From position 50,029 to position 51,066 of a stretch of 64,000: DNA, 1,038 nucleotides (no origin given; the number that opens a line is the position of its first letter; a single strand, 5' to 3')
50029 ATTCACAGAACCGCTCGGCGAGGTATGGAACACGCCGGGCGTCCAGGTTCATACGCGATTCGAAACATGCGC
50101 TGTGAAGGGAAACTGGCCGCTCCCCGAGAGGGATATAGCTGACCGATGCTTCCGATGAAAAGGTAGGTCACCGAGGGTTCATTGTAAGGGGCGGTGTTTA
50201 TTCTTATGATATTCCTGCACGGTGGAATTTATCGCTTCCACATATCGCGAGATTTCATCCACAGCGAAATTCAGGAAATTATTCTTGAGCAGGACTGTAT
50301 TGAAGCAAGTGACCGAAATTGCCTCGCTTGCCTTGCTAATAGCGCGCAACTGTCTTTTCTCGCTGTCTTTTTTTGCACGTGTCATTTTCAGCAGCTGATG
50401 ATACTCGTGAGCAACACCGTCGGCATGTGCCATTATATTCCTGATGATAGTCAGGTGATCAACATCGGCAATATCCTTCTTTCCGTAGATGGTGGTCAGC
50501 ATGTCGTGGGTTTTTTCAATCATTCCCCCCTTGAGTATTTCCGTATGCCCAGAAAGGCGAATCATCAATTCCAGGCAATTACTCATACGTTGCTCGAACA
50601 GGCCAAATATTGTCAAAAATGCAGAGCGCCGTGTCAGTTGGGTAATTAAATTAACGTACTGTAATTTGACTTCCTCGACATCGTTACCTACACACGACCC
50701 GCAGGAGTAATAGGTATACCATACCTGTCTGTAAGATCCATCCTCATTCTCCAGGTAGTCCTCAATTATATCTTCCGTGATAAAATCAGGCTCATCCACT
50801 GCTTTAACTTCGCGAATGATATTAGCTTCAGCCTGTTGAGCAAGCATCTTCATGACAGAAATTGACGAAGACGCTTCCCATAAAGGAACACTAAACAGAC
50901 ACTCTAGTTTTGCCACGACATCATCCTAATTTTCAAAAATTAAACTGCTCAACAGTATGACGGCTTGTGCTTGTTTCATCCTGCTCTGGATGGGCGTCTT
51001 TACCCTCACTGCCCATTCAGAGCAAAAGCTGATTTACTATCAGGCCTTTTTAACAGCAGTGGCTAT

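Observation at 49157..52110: Three consecutive, mutually unrelated proteins each carrying an RN-x3-H (HEPN-type) motif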

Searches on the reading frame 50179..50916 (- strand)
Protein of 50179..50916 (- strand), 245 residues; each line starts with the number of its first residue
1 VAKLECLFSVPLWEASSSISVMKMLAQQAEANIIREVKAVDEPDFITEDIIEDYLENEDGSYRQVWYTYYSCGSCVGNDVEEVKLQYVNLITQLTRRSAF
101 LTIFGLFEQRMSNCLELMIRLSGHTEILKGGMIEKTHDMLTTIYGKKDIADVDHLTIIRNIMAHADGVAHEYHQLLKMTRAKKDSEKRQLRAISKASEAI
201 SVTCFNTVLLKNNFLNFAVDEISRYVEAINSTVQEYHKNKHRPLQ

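Call 3: search_protein_families(library=pfam, proteins=[window:50179-50916:-], max_evalue=1)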
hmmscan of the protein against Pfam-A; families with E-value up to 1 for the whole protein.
window:50179-50916:- (245 aa): 2 families
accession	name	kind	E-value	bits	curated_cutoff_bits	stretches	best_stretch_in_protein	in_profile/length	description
PF01608.23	I_LWEQ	-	0.0039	17.7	27.5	1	160-231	41-112/151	I/LWEQ domain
PF00210.30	Ferritin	-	0.007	16.7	24.5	1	137-186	66-113/142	Ferritin-like domain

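Call 4: search_protein_families(library=padloc, proteins=[window:50179-50916:-], max_evalue=1)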
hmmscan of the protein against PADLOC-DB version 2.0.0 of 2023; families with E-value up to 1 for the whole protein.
window:50179-50916:- (245 aa): 0 families

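Call 5: search_protein_families(library=ncbifam, proteins=[window:50179-50916:-], max_evalue=1)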
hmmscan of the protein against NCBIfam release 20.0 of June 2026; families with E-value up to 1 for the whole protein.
window:50179-50916:- (245 aa): 0 families

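Call 12: find_homologous_proteins(query=window:50179-50916:-, max_evalue=0.001)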
Query window:50179-50916:- (245 aa): 92 proteins with E <= 0.001 among 282 candidates.
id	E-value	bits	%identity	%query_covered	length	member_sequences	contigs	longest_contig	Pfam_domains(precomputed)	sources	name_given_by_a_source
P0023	1.4e-157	540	100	100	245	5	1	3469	-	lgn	-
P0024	2.0e-129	448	84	100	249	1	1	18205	-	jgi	-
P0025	7.9e-84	299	61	98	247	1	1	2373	-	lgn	-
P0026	1.4e-79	285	58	98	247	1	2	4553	-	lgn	-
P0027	3.5e-77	277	57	98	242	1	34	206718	-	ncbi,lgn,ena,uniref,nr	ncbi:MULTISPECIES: hypothetical protein [Serratia]|uniref:hypothetical protein n=1 Tax=Serratia TaxI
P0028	1.9e-71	258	51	100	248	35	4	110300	-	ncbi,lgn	ncbi:hypothetical protein [Aeromonas salmonicida]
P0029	2.8e-69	251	52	98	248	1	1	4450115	-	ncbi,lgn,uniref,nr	ncbi:hypothetical protein [Aeromonas encheleia]|uniref:Uncharacterized protein n=1 Tax=Aeromonas enc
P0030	4.0e-69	251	53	100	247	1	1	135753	-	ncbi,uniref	ncbi:hypothetical protein ACUNDQ_10315 [Pectobacterium brasiliense]|uniref:hypothetical protein n=1 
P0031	1.0e-68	249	53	94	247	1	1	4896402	-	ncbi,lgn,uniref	ncbi:hypothetical protein [Yersinia intermedia]|uniref:hypothetical protein n=1 Tax=Yersinia interme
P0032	1.3e-68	249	51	96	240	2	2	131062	-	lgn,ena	-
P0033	2.5e-68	248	52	98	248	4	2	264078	-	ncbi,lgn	ncbi:hypothetical protein ACW5XX_03405 [Aeromonas mytilicola]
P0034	8.3e-68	246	53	98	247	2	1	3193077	-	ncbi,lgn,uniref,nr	ncbi:hypothetical protein [Pectobacterium carotovorum]|uniref:hypothetical protein n=1 Tax=Pectobact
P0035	1.6e-67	245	50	100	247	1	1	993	-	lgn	-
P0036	7.3e-67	243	52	96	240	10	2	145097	-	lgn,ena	-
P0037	1.1e-66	243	50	100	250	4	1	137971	-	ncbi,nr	ncbi:TPA: hypothetical protein SIA35_002063 [Aeromonas sobria]|nr:hypothetical protein [Aeromonas so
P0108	4.8e-45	172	39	96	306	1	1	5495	-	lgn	-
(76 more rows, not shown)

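Call 18: search_solved_structures(query=A2, max_evalue=10, show_alignments=2)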
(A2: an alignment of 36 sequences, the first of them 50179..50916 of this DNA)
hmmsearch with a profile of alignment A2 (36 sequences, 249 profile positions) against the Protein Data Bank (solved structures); distinct sequences matched with E-value up to 10: 1.
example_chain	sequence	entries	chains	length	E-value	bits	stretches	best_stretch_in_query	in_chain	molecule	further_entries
9cc8_A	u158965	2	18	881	1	11.6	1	129-181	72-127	NLR-required for cell death 4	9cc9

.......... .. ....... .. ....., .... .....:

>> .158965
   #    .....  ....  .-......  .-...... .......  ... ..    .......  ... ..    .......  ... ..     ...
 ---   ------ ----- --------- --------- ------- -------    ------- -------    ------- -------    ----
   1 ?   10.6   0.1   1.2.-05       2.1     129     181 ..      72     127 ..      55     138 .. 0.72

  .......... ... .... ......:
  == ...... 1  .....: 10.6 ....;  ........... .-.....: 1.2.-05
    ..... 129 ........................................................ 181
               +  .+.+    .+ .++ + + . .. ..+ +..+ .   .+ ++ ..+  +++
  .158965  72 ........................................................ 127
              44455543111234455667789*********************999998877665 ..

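Call 22: predict_structure(alignment_id=A2)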
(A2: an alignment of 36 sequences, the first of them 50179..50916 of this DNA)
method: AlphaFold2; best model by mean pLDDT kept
length: 245 residues; sequences in the alignment: 36
mean_pLDDT: 93.7   pTM: 0.87
mean pLDDT of the five models: 93.7, 93.1, 92.6, 91.7, 91.6
residues with pLDDT >= 90: 222; 70-90: 14; 50-70: 7; < 50: 2
segments of 3 or more residues with pLDDT < 50: none
pLDDT, mean of each block of 10 residues (from residue 1): 71 98 99 95 93 93 94 93 95 98 98 97 92 96 93 97 94 95 94 97 97 98 98 91 61
secondary structure, 60 per line:
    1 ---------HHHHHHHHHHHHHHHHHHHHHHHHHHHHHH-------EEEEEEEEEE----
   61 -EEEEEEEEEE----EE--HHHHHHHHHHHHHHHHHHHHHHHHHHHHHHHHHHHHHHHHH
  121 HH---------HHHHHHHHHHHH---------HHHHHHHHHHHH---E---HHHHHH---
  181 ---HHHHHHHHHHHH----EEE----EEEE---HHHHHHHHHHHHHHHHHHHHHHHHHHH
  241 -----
elements in order: H10-39 E47-56 E62-71 H80-122 H132-143 H153-164 H172-177 H184-195 E200-202 E207-210 H214-240

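Call 29: find_encoding_contigs(protein=P0027, flank=6000, max_places=4)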
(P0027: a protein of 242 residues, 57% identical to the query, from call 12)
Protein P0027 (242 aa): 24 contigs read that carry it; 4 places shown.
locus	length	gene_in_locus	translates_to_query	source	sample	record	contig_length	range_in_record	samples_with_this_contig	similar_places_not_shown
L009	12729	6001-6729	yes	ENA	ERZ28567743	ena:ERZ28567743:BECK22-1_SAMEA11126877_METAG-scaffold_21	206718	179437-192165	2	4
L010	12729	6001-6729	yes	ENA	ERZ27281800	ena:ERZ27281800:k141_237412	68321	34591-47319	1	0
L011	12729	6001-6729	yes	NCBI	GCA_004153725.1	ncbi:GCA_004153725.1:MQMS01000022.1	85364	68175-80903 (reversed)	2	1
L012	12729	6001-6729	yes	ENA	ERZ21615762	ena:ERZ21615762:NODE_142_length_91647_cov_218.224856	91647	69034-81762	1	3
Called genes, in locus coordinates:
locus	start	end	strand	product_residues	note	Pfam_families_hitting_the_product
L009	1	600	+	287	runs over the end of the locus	PF02387:IncFII_repA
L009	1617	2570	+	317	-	-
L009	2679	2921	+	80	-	-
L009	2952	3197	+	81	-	-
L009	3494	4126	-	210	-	-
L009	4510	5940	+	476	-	PF00089:Trypsin, PF13365:Trypsin_2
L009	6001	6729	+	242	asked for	-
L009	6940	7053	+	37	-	-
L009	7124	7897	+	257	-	PF13643:DUF4145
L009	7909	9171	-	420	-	PF00817:IMS, PF11799:IMS_C, PF13438:DUF4113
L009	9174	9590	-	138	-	PF00717:Peptidase_S24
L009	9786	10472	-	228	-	PF02586:SRAP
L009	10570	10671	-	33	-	-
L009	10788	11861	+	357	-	PF07751:Abi_2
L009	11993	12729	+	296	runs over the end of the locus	PF10137:CAP12-PCTIR_TIR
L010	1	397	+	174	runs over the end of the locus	PF07894:SACK1 (faint), PF13091:PLDc_2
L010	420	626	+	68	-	PF05321:HHA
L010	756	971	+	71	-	PF10723:RepB-RCR_reg (weak)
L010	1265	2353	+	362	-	-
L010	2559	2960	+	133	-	-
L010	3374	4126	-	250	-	PF13643:DUF4145 (weak)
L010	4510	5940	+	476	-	PF00089:Trypsin, PF13365:Trypsin_2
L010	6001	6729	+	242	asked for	-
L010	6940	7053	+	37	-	-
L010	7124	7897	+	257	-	PF13643:DUF4145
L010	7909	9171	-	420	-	PF00817:IMS, PF11799:IMS_C, PF13438:DUF4113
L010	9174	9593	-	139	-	PF00717:Peptidase_S24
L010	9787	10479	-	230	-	PF02586:SRAP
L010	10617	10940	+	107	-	-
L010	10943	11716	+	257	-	PF18735:HEPN_RiboL-PSP (faint)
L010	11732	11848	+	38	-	-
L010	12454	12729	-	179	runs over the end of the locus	-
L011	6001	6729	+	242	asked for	-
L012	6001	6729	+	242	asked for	-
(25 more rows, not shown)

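Call 30: find_encoding_contigs(protein=P0108, flank=6000, max_places=3)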
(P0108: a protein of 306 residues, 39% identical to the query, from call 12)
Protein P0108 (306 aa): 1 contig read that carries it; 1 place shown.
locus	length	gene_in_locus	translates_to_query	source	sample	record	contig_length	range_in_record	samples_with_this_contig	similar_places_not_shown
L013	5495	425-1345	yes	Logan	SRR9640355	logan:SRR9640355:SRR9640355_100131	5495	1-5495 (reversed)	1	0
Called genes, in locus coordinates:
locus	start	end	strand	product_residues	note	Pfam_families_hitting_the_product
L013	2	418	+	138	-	?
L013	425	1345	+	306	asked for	-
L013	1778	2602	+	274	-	PF10609:ParA (weak), PF00142:Fer4_NifH (weak), PF01656:CbiA, PF06564:CBP_BcsQ (faint), PF09140:MipZ (faint), PF13614:AAA_31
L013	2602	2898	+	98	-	-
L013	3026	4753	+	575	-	PF07693:KAP_NTPase (faint)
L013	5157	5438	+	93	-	-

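Call 33: find_related_loci(query=A2, collection=genome_contigs, flank=6000)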
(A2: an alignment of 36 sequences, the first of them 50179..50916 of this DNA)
Query A2 (245 aa) in genome_contigs; peptide patterns used: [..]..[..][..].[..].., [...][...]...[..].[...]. (x = any residue, [..] = any of these).
67 stretches matched a pattern; 14 encode a relative of the query (tblastn E <= 1e-3); 14 distinct loci.
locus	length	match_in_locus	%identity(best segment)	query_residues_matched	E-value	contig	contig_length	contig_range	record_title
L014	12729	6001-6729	53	1-240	1e-75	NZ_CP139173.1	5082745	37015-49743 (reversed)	Pectobacterium polonicum strain LMG 31077 chromosome, complete genome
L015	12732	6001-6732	50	1-243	8e-70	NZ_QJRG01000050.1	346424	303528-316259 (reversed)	Pseudomonas alkylphenolica strain xwS2 181, whole genome shotgun sequence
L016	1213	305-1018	50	1-237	3e-72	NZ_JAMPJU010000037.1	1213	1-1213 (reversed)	Brenneria izbisi strain KBI 423 NODE_38_length_1213_cov_263.179577, whole genome shotgun sequence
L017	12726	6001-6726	49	1-245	1e-65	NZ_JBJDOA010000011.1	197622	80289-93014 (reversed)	Pseudomonas sp. NPDC087358 NPDC087358_125_B11.ctg-0011, whole genome shotgun sequence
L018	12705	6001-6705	49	1-237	2e-64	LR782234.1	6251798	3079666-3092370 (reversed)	Pseudomonas fluorescens isolate PfAR1 genome assembly, chromosome: 1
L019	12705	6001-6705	48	1-237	7e-64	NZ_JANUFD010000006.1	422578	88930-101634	Pseudomonas sp. JUb42 Ga0480632_06, whole genome shotgun sequence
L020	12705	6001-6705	48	1-237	8e-64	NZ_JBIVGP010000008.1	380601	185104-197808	Pseudomonas sp. NPDC089752 NPDC089752_195_B10.ctg-0008, whole genome shotgun sequence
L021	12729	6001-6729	47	1-243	3e-63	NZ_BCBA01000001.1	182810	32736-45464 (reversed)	Pseudomonas sp. NBRC 111124, whole genome shotgun sequence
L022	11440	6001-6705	48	1-237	4e-63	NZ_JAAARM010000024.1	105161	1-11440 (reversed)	Pseudomonas sp. Fl4BN1 NODE_24_length_105161_cov_24.3983, whole genome shotgun sequence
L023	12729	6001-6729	46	1-243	3e-62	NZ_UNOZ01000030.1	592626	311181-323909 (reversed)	Pseudomonas reidholzensis strain CCOS 865, whole genome shotgun sequence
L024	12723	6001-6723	46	1-243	1e-61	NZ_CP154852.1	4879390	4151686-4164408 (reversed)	Pseudomonas sp. 1P02AnB chromosome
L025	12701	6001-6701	50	7-237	5e-54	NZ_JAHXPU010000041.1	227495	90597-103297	Pantoea sp. B65 403, whole genome shotgun sequence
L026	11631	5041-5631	49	1-198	2e-51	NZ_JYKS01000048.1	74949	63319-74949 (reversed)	Pseudomonas sp. 10-1B contig_48, whole genome shotgun sequence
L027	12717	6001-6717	36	1-242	2e-46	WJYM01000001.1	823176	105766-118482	Enterobacteriaceae bacterium RIT691 1, whole genome shotgun sequence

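Call 52: find_encoding_contigs(protein=P0024, flank=7000, max_places=3)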
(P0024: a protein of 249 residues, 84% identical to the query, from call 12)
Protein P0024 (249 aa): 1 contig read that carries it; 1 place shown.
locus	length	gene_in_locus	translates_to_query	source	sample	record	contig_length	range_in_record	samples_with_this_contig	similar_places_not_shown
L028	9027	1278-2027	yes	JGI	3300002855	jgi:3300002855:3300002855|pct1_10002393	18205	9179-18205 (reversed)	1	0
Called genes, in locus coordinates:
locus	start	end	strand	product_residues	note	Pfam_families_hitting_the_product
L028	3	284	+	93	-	?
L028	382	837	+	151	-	PF26636:DUF8209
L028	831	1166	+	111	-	PF07377:DUF1493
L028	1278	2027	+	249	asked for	-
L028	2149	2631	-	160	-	-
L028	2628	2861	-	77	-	-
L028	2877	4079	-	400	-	-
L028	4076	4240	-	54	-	-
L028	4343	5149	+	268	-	PF00078:RVT_1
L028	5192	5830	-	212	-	PF00239:Resolvase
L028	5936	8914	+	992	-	PF13700:DUF4158, PF01526:DDE_Tnp_Tn3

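Call 55: search_protein_families(library=pfam, proteins=[L009:4510-5940:+, L009:7124-7897:+, L010:10943-11716:+, L028:2877-4079:-, L013:3026-4753:+], max_evalue=0.01)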
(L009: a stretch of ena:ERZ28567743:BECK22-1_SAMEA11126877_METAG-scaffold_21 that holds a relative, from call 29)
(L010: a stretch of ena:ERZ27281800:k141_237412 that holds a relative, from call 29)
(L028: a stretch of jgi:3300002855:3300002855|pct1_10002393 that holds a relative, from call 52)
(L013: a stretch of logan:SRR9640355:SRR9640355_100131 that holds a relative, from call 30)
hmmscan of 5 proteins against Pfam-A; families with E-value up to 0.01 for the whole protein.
L009:4510-5940:+ (476 aa): 2 families
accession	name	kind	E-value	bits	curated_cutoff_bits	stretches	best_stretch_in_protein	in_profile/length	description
PF13365.12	Trypsin_2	-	1.3e-13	52.3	27.6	1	63-229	1-144/144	Trypsin-like peptidase domain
PF00089.32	Trypsin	-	6.8e-09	36.3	20.6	1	60-247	24-211/220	Trypsin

L009:7124-7897:+ (257 aa): 1 family
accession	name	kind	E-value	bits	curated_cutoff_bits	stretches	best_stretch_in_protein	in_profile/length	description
PF13643.11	DUF4145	-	1.8e-10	41.1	23.1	1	130-219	2-84/88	Domain of unknown function (DUF4145)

L010:10943-11716:+ (257 aa): 1 family
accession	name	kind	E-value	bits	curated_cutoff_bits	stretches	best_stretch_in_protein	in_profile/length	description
PF18735.6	HEPN_RiboL-PSP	-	2.7e-05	24.6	28.4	1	63-242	3-188/191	RiboL-PSP-HEPN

L028:2877-4079:- (400 aa): 0 families

L013:3026-4753:+ (575 aa): 2 families
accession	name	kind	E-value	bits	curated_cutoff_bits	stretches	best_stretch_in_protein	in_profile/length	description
PF07693.20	KAP_NTPase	-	1.6e-08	34.6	20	2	122-181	152-210/293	KAP family P-loop domain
PF20693.3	YobI-ATPase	-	0.0054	16.8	27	1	8-64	3-56/363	YobI-like P-loop NTPase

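Call 63: search_protein_families(library=phrogs, proteins=[window:50179-50916:-], max_evalue=0.01)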
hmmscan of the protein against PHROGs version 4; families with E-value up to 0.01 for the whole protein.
window:50179-50916:- (245 aa): 1 family
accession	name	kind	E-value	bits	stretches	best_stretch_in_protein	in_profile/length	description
phrog_21382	-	unknown function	4.4e-71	240.2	1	6-238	4-239/242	-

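Call 64: search_dna_similar(query=window:50179-50916:-, collection=phages, mode=protein, max_rows=15)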
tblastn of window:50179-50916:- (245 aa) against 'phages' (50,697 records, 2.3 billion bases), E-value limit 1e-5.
No match.

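Call 66: search_dna_similar(query=window:50179-50916:-, collection=plasmids, mode=protein, max_rows=40)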
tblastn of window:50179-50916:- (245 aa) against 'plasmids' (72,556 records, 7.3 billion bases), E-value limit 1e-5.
Records with a match: 248; places in all: 251; records where one place covers at least 80% of the query: 230.
Best place of each record, by identity: >=99% 1; <60% 247.
By first word of the organism name: Klebsiella 154; Salmonella 40; Escherichia 21; Citrobacter 13; Enterobacter 7; Pectobacteriaceae 5; Pantoea 3; Rahnella 2; Serratia 1; Raoultella 1; and 1 more.
By predicted mobility (MOB-suite, as given by PLSDB): non-mobilizable 148; conjugative 85; mobilizable 15.
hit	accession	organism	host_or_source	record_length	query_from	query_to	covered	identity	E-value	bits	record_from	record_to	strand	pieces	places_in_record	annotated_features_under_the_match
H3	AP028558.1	Serratia marcescens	Homo sapiens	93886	1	245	100%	99.6%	2e-164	510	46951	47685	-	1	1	hypothetical protein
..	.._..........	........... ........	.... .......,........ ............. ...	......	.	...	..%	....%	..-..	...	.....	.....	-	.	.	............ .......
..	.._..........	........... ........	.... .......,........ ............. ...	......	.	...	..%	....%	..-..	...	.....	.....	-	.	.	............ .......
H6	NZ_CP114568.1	Citrobacter freundii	Homo sapiens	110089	1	243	99%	47.6%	2e-67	232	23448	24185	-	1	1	hypothetical protein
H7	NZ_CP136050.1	Citrobacter freundii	Homo sapiens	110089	1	243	99%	47.6%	2e-67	232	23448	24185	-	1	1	hypothetical protein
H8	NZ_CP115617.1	Citrobacter freundii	Homo sapiens,urine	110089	1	243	99%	47.6%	2e-67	232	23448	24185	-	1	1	hypothetical protein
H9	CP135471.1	Citrobacter freundii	Homo sapiens,bacterial culture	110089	1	243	99%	47.6%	2e-67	232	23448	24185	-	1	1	hypothetical protein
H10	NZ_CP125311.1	Citrobacter freundii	Homo sapiens,urine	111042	1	243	99%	47.6%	2e-67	232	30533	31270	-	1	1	hypothetical protein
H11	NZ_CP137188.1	Citrobacter freundii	Homo sapiens,urine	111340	1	243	99%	47.6%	2e-67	232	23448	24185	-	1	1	hypothetical protein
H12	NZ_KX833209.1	Salmonella enterica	-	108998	1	243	99%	47.6%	2e-67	232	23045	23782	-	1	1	hypothetical protein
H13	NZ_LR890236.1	Klebsiella pneumoniae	Homo sapiens,urine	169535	7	236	94%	50.2%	1e-62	218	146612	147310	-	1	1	hypothetical protein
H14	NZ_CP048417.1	Citrobacter freundii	Homo sapiens,Pure culture one microbial ...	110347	1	243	99%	47.2%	6e-67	231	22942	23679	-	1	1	hypothetical protein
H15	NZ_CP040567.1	Salmonella enterica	-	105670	1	243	99%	47.2%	9e-67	230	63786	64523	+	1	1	hypothetical protein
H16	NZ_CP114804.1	Citrobacter sp. 21OH12SH02A-Citro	food,shrimp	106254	1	243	99%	47.2%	9e-67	230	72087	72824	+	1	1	hypothetical protein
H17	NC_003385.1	Salmonella enterica subsp. enterica serovar Typhi str. CT18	-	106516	1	243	99%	47.2%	9e-67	230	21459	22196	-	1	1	hypothetical protein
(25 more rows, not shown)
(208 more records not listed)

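Call 69: get_annotated_region(hit=H17, flank=5000)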
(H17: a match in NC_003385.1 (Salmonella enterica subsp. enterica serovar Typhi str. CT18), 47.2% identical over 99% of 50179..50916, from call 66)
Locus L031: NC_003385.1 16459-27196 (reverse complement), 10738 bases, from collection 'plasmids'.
description: Salmonella enterica subsp. enterica serovar Typhi str. CT18 plasmid pHCM2, complete sequence
organism: Salmonella enterica subsp. enterica serovar Typhi str. CT18 (NCBI taxid 220341)
taxonomy: Bacteria; Pseudomonadota; Gammaproteobacteria; Enterobacterales; Enterobacteriaceae; Salmonella; Salmonella enterica; Salmonella enterica subsp. enterica serovar Typhi str. CT18
host: -; source: -; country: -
typing (MOB-suite, as given by PLSDB): non-mobilizable; replicon IncFIB
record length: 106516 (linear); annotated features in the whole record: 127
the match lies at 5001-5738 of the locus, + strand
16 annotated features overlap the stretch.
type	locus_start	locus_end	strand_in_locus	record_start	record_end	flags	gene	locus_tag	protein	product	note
CDS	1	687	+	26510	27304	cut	-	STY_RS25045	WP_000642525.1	hypothetical protein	-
CDS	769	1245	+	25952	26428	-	-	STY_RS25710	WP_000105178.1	hypothetical protein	-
CDS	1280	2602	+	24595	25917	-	-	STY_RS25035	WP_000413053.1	DNA ligase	-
CDS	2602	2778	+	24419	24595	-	-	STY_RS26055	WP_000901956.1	hypothetical protein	-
CDS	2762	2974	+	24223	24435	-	-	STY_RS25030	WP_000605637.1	hypothetical protein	-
CDS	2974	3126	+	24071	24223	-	-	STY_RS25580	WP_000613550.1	hypothetical protein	-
CDS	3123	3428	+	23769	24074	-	-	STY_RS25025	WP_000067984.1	hypothetical protein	-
CDS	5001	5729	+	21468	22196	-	-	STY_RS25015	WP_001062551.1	hypothetical protein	-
CDS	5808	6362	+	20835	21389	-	-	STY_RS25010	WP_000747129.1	hypothetical protein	-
CDS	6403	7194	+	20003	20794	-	-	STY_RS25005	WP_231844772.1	hypothetical protein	-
CDS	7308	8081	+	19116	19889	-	phoH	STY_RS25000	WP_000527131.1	phosphate starvation-inducible protein PhoH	-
CDS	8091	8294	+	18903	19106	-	-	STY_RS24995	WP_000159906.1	hypothetical protein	-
CDS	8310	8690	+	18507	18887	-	-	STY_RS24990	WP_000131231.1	Gp49 family protein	-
CDS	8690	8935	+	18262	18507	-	-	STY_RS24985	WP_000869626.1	GrxA family glutaredoxin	-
CDS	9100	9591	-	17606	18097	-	-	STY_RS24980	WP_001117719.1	hypothetical protein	-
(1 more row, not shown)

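Call 72: search_protein_families(library=pfam, alignment_id=A2, max_evalue=10)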
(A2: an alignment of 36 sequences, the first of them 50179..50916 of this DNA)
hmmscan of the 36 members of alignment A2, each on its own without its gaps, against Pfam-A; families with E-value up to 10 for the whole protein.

A. member 1, window:50179-50916:- (245 aa): 2 families
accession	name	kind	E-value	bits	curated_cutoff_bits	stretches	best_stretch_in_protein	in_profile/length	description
PF01608.23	I_LWEQ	-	0.0039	17.7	27.5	1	160-231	41-112/151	I/LWEQ domain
PF00210.30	Ferritin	-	0.007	16.7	24.5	1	137-186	66-113/142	Ferritin-like domain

B. families by the number of members that match (of 36 scanned): 24 families
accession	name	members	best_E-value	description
PF18735.6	HEPN_RiboL-PSP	4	0.00067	RiboL-PSP-HEPN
PF00210.30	Ferritin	2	0.007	Ferritin-like domain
PF18731.6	HEPN_Swt1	2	0.11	Swt1-like HEPN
PF01608.23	I_LWEQ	1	0.0039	I/LWEQ domain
PF18516.7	RuvC_1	1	0.011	RuvC nuclease domain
PF16118.10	DUF4834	1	0.023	Domain of unknown function (DUF4834)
PF22025.1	ThiI_fer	1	0.034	ThiI ferredoxin-like domain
PF14631.11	FancD2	1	0.037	Fanconi anaemia protein FancD2 nuclease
PF25191.1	DUF7832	1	0.055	Domain of unknown function (DUF7832)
PF21556.3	AceES-2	1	0.063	Excretory-secretory protein 2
PF20806.3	Integrin_A_Ig_3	1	0.064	Integrin alpha Ig-like domain 3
PF16004.10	EFTUD2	1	0.064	116 kDa U5 small nuclear ribonucleoprotein component N-terminus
PF14764.12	SPG48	1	0.065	AP-5 complex subunit, vesicle trafficking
PF08899.16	DUF1844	1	0.08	Domain of unknown function (DUF1844)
PF17242.7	DUF5315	1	0.081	Disordered region of unknown function (DUF5315)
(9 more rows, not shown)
